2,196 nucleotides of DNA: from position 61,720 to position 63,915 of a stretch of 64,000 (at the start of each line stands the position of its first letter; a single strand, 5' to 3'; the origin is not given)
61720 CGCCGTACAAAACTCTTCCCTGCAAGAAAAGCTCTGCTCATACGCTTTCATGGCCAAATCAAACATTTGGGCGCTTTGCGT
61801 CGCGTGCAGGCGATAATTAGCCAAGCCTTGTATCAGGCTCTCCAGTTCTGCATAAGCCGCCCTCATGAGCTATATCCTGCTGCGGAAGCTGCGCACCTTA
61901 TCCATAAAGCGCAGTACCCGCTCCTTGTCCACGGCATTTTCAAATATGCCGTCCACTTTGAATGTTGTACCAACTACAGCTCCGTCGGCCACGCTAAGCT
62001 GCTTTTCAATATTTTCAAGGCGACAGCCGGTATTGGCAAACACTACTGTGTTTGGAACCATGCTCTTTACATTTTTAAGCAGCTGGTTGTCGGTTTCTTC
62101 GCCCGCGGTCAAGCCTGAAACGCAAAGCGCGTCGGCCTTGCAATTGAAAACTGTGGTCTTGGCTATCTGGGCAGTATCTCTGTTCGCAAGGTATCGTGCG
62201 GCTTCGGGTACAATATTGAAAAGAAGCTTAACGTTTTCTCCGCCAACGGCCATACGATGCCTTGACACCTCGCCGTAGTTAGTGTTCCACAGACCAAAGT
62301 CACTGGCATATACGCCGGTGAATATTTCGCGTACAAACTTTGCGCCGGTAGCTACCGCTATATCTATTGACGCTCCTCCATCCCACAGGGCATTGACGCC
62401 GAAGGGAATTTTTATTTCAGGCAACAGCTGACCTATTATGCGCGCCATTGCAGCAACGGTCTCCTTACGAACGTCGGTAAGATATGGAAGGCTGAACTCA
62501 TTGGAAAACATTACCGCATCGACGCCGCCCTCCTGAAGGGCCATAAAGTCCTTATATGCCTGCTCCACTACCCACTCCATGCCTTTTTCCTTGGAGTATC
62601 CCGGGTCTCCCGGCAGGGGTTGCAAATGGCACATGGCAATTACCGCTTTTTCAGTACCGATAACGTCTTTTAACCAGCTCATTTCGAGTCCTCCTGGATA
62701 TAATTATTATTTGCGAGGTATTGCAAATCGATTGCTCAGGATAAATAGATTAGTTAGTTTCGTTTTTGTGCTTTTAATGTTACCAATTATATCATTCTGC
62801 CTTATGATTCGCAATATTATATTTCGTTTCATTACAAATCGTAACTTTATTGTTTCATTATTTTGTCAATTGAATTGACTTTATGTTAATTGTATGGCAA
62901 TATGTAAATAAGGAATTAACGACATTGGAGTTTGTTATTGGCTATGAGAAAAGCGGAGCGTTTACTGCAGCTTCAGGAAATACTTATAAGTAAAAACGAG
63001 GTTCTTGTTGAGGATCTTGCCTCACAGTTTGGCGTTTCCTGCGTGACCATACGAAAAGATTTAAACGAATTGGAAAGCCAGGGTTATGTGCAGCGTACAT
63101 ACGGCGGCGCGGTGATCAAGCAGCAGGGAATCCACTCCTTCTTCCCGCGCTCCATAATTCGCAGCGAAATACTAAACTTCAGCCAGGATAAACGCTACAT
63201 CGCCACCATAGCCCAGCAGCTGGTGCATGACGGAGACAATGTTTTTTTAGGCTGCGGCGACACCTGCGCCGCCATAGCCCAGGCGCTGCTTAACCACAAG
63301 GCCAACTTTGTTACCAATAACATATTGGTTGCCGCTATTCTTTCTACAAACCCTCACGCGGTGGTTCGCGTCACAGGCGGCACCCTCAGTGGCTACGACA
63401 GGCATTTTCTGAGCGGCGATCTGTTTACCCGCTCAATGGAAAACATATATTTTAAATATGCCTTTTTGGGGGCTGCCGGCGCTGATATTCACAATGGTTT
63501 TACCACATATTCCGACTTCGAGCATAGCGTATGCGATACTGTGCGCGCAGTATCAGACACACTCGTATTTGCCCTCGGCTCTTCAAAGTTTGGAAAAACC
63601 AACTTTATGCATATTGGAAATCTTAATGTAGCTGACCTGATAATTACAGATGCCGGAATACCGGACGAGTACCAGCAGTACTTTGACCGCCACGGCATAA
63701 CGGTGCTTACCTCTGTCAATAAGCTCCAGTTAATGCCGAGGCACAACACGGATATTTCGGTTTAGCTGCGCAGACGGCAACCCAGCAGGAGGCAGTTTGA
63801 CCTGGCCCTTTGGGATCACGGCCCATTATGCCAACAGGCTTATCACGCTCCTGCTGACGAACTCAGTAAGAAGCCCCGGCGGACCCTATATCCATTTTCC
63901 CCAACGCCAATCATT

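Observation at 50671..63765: Eleven-gene operon mixing a sugar ABC importer, a kinase, two eIF-2B-family proteins, BtpA/SgcQ, a three-subunit Mo-hydroxylase and an M29 peptidase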

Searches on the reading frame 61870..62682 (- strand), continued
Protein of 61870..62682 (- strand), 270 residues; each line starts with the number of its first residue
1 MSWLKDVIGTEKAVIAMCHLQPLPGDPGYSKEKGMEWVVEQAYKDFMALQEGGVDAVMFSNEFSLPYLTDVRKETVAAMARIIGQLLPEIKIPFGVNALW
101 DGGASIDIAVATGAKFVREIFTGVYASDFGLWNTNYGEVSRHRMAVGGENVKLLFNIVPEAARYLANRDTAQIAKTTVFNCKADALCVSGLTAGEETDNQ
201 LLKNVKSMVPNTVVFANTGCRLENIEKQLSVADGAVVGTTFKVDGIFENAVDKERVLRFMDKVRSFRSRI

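Call 65: fold_search(model_id=the predicted structure, library=pdb)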
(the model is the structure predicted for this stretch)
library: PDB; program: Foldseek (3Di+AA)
matches with E <= 10: 1824; with E <= 0.001: 435
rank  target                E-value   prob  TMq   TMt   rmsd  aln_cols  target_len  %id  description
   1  5ndy_B                1.3e-09  1.00  0.59  0.65   5.5       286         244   15  crystal structure of variants (released 2018-05-16)
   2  9uaq_C                2.4e-09  1.00  0.60  0.52   4.1       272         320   16  CryoEM structure of GFP-like protein from Aequorea coerulescens with Trimbody (released 2026-02-11)
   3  5nez_B                2.9e-09  1.00  0.60  0.65   5.1       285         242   13  crystal structure of variants (released 2018-05-16)
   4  4naf_A                3.1e-09  1.00  0.51  0.60   6.4       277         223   17  PrcB from Geobacillus kaustophilus, apo structure (released 2014-06-25)
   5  4naf_B                5.6e-09  1.00  0.53  0.63   6.0       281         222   15  PrcB from Geobacillus kaustophilus, apo structure (released 2014-06-25)
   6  1viz_A                5.9e-09  1.00  0.53  0.62   6.2       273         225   14  Crystal structure of an hypothetical protein (released 2003-12-30)
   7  3w00_B                9.0e-09  1.00  0.55  0.64   6.1       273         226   14  Crystal structure of PcrB complexed with G1P and FsPP from bacillus subtilis subap. subtilis str. 168 (released 2012-12-26)
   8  8ruw_C                9.0e-09  1.00  0.47  0.55   6.5       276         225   15  Crystal structure of Archaeoglobus fulgidus (S)-3-O-geranylgeranylglyceryl phosphate synthase (released 2024-10-16)
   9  9ubr_A                9.6e-09  1.00  0.59  0.61   4.1       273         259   17  CryoEM structure of human Galectin-10 with iTrimbody (released 2026-02-11)
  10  5ndy_F                9.6e-09  1.00  0.59  0.65   5.0       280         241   13  crystal structure of variants (released 2018-05-16)
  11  5nez_E                1.1e-08  1.00  0.58  0.63   5.5       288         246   14  crystal structure of variants (released 2018-05-16)
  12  5nez_F                1.1e-08  1.00  0.55  0.62   5.3       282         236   14  crystal structure of variants (released 2018-05-16)
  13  3vzx_B                1.2e-08  1.00  0.56  0.65   5.3       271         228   16  Crystal structure of PcrB from bacillus subtilis subap. subtilis str. 168 (released 2012-12-26)
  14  5nez_A                1.3e-08  1.00  0.58  0.65   5.0       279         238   12  crystal structure of variants (released 2018-05-16)
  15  8ruw_E                1.4e-08  1.00  0.52  0.60   5.8       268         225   16  Crystal structure of Archaeoglobus fulgidus (S)-3-O-geranylgeranylglyceryl phosphate synthase (released 2024-10-16)
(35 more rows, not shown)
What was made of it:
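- The BtpA model has KDPG aldolase among its fold neighbours (call 65).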

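Call 81: search_protein_families(library=pfam, alignment_id=A6, max_evalue=10)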
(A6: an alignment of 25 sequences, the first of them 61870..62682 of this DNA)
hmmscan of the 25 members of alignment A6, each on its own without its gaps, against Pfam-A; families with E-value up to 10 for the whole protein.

A. member 1, window:61870-62682:- (270 aa): 2 families
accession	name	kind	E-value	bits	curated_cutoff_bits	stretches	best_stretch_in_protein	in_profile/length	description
PF03437.21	BtpA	-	2.2e-91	306.2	30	1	10-264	1-253/254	BtpA family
PF22054.2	BVU_2266-like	-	0.16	11.8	27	1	169-240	80-146/237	BVU_2266-like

B. families by the number of members that match (of 25 scanned): 7 families
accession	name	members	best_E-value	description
PF03437.21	BtpA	25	4.7e-99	BtpA family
PF18158.6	AidB_N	2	0.22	Adaptive response protein AidB N-terminal domain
PF09167.16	DUF1942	1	0.0063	Domain of unknown function (DUF1942)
PF02689.20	Herpes_Helicase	1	0.14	Helicase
PF22054.2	BVU_2266-like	1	0.16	BVU_2266-like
PF13353.11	Fer4_12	1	0.25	4Fe-4S single cluster domain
PF08549.15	SWI-SNF_Ssr4_N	1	0.29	SWI/SNF and RSC complexes subunit Ssr4 N-terminal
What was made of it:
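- Tried and rejected: There is no secondary Pfam family even at E<=10 (call 81).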

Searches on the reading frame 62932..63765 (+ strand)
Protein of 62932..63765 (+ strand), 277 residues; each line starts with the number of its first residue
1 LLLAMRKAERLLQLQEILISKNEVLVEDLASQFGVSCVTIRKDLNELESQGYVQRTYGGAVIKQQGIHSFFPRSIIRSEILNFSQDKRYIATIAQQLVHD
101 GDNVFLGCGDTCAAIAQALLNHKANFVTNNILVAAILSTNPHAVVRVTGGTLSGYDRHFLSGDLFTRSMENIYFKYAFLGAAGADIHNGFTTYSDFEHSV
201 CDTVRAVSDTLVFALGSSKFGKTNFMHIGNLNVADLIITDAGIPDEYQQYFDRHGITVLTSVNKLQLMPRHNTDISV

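Call 4: search_protein_families(library=ncbifam, proteins=[window:62932-63765:+])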
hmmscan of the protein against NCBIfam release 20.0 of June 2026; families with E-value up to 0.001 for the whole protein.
window:62932-63765:+ (277 aa): 16 families
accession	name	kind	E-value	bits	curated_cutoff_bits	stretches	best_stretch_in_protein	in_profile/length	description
NF040755.1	AgaR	equivalog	2.3e-46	158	260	1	8-259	5-254/256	transcriptional repressor AgaR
NF007316.0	PRK09802.1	equivalog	4.9e-39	134.1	351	1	9-259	17-265/269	DeoR family transcriptional regulator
NF041397.1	TranRegGlpR_Halo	equivalog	1.5e-37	129.7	300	1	8-260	4-251/253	HTH-type transcriptional regulator GlpR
NF007753.1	PRK10434.1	equivalog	4.1e-35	121.6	350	1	5-259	1-251/253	glucitol operon DNA-binding transcriptional repressor SrlR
NF008154.0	PRK10906.1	equivalog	1.1e-27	97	331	1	9-257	5-248/252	DeoR/GlpR family transcriptional regulator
NF040887.2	trans_reg_YciT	exception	2.3e-27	96.2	450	1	14-258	8-243/246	DNA-binding transcriptional regulator YciT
NF007961.0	PRK10681.1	equivalog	1.4e-26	93.4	244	1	5-259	3-251/252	DNA-binding transcriptional repressor DeoR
NF040890.1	trans_reg_YgbI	equivalog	2.9e-25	89.2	400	1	7-260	3-251/253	DNA-binding transcriptional repressor YgbI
NF010034.0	PRK13509.1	equivalog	1.3e-22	80.3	244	1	5-259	1-249/251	HTH-type transcriptional regulator UlaR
NF007720.0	PRK10411.1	equivalog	4.1e-14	52.5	259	1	7-241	2-233/243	L-fucose operon activator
TIGR02018.2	his_ut_repres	equivalog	3.8e-05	23.2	220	1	27-85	27-87/226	histidine utilization transcriptional repressor HutC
NF003996.0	PRK05472.2-5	equivalog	0.00022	21.2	138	0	8-57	7-59/209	redox-sensing transcriptional repressor Rex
TIGR02404.1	trehalos_R_Bsub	equivalog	0.00027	20.6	211.95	1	28-68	29-71/233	trehalose operon repressor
NF003359.0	PRK04424.1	equivalog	0.00037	20.2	183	1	5-94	5-93/190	transcription factor FapR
NF053606.1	Sta1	subfamily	0.00041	20.4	80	1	15-56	26-67/100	Sta1 family transcriptional regulator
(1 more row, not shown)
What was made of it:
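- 62932..63765 (+): DeoR-family transcriptional regulator, divergent from the operon (an alternative start near 62944 gives 273 aa). The best NCBIfam match is AgaR at 158 bits, below its cut-off (call 4).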
